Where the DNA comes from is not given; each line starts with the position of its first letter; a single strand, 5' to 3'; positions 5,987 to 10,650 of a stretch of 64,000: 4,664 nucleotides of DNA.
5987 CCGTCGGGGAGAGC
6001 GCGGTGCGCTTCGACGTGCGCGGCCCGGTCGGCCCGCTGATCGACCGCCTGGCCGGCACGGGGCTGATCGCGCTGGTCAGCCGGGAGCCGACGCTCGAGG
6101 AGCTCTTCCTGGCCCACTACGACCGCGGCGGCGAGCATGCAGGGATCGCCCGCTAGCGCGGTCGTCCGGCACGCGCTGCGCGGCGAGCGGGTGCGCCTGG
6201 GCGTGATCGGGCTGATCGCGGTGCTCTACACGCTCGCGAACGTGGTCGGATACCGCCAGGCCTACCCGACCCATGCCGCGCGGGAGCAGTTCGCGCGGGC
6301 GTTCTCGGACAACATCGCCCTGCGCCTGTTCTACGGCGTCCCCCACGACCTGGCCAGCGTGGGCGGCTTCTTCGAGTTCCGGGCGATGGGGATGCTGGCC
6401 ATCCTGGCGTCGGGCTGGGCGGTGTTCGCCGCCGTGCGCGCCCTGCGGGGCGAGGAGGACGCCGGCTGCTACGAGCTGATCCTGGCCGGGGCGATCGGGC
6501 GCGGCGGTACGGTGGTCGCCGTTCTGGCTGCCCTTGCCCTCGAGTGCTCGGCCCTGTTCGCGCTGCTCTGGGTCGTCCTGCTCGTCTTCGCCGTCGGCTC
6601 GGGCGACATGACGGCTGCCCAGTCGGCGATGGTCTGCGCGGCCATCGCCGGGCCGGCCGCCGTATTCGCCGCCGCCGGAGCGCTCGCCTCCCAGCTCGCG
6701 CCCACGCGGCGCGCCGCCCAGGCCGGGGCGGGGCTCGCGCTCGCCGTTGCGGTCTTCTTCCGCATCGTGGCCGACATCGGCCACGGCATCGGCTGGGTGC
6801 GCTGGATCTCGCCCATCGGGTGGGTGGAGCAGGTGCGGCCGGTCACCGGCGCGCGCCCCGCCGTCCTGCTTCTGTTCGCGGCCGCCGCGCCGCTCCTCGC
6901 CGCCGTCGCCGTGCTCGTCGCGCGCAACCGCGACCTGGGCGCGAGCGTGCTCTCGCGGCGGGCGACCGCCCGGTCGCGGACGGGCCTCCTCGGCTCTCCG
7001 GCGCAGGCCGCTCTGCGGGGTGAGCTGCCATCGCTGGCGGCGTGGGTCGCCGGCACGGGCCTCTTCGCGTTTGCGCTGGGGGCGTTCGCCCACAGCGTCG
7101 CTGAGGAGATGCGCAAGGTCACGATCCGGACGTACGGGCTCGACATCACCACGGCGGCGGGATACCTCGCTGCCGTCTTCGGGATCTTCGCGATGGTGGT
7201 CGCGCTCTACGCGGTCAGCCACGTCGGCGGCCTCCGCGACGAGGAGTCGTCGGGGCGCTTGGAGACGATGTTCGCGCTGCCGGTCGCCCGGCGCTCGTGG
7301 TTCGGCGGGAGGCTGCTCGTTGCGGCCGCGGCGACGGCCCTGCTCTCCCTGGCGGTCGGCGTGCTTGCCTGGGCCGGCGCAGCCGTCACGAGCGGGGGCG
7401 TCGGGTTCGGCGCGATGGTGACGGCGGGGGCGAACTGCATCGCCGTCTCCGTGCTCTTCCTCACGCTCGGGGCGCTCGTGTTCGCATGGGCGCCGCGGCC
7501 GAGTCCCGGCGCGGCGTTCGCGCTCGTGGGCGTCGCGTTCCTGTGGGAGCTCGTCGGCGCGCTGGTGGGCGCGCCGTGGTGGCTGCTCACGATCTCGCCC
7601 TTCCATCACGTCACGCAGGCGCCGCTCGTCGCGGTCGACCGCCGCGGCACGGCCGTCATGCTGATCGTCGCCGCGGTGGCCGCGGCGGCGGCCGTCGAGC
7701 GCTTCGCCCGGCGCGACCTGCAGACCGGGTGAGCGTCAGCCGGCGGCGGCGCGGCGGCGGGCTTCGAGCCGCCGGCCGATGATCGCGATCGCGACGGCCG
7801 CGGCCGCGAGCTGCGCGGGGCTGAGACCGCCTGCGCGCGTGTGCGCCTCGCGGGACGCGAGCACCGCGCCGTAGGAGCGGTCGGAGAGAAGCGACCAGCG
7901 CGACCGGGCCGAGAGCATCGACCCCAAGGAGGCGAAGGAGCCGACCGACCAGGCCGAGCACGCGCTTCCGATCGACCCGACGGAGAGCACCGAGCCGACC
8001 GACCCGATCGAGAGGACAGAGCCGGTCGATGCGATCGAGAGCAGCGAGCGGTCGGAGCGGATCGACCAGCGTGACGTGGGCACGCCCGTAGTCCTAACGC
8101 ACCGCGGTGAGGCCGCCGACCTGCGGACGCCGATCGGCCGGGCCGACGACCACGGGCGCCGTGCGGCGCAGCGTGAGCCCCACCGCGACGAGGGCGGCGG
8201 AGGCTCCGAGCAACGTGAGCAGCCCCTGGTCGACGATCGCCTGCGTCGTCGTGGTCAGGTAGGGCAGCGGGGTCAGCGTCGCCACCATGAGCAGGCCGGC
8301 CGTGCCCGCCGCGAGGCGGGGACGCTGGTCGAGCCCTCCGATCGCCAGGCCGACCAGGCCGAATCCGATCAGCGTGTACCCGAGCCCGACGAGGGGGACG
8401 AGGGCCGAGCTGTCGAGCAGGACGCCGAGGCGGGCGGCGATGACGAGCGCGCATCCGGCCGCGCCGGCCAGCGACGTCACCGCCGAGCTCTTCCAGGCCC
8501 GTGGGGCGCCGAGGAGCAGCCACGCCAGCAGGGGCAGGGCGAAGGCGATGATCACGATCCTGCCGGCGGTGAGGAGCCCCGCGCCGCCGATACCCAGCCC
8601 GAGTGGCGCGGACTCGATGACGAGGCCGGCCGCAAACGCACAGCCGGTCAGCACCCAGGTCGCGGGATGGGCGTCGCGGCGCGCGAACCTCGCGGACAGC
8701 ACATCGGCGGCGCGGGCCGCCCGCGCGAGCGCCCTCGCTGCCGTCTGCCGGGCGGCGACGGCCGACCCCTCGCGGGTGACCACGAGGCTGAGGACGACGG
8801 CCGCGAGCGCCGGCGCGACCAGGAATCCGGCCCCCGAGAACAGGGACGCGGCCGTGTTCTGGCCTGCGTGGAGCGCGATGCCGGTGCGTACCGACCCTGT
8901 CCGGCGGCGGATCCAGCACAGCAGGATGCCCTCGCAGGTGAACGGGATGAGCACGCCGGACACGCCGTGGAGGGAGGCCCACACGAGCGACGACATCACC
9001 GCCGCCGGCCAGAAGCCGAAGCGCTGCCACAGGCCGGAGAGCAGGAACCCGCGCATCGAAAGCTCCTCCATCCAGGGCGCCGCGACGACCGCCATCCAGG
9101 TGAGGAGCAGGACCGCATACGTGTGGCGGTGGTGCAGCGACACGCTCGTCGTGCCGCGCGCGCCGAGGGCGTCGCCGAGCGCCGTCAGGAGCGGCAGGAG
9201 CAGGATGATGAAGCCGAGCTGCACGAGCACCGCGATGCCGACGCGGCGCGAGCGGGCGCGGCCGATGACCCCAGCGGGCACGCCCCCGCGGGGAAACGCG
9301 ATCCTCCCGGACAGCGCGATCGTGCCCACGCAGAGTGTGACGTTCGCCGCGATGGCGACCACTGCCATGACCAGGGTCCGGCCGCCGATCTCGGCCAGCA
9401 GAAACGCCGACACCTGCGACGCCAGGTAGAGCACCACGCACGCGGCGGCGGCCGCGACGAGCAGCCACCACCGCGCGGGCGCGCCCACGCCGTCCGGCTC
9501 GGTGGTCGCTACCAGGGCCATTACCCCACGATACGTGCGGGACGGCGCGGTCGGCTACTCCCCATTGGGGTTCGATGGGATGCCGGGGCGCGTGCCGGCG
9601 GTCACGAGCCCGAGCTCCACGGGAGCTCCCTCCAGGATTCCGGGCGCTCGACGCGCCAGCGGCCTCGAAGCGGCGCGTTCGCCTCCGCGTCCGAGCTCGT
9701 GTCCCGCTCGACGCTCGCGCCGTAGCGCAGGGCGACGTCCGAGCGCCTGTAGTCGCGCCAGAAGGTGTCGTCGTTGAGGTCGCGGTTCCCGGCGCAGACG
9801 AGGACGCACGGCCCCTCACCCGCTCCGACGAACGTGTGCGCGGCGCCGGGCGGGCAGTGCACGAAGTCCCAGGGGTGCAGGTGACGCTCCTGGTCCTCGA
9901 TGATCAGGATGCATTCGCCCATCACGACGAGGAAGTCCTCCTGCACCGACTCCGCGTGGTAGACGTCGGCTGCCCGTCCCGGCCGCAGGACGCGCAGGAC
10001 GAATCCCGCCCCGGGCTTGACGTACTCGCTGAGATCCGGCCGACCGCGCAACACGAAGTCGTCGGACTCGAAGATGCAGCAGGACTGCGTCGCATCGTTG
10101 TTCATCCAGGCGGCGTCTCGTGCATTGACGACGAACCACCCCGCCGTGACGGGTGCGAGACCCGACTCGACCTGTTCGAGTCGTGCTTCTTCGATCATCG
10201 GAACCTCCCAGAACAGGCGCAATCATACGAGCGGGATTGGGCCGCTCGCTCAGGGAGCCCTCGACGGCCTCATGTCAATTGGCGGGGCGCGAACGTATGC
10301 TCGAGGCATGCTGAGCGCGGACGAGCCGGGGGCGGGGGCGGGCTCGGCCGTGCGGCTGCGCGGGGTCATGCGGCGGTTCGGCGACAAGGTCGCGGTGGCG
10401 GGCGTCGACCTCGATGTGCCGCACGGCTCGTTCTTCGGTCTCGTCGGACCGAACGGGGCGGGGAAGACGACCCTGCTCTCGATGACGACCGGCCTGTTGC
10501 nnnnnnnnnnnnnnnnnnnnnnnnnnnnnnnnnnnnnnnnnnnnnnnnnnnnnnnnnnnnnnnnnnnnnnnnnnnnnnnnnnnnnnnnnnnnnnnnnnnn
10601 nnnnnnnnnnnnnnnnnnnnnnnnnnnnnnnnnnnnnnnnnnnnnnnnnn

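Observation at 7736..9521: CPBP intramembrane protease co-transcribed with a tail-anchored protein built of 23 uninterrupted Ser-x-x triplets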

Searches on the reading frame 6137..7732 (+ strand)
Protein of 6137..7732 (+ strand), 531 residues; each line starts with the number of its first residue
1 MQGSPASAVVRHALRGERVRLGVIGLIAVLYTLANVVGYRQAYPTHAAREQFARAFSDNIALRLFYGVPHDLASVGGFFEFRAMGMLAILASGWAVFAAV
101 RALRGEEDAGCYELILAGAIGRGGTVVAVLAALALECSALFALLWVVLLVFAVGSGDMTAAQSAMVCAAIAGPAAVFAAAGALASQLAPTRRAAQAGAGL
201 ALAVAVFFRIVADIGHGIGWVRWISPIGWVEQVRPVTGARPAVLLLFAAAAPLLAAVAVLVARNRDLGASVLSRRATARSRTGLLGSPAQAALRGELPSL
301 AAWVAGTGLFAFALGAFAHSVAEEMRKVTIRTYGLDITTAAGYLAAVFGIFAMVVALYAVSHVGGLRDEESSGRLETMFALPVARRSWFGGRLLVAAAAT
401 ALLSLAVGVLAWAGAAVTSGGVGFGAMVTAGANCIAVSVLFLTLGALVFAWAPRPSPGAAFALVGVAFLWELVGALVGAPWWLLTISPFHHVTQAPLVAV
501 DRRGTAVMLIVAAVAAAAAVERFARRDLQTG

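Call 3: search_protein_families(library=pfam, proteins=[window:6137-7732:+], max_evalue=1)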
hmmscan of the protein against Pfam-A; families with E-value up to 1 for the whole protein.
window:6137-7732:+ (531 aa): 3 families
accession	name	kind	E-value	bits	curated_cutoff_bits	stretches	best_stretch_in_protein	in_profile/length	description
PF12679.13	ABC2_membrane_2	-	2.3e-07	30.8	27.2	2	66-213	72-204/283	ABC-2 family transporter protein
PF12730.13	ABC2_membrane_4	-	0.00016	22.1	27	1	341-449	47-158/179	ABC-2 family transporter protein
PF12698.13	ABC2_membrane_3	-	0.016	14.8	31.6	2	341-496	158-315/347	ABC-2 family transporter protein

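Call 4: search_protein_families(library=ncbifam, proteins=[window:6137-7732:+], max_evalue=1)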
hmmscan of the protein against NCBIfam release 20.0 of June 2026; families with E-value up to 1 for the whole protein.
window:6137-7732:+ (531 aa): 0 families

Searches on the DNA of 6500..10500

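Call 69: search_rna_families(source=window, start=6500, end=10500, threshold=evalue, max_evalue=1)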
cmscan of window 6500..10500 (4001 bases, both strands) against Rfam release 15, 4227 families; matches with E-value up to 1: 0.
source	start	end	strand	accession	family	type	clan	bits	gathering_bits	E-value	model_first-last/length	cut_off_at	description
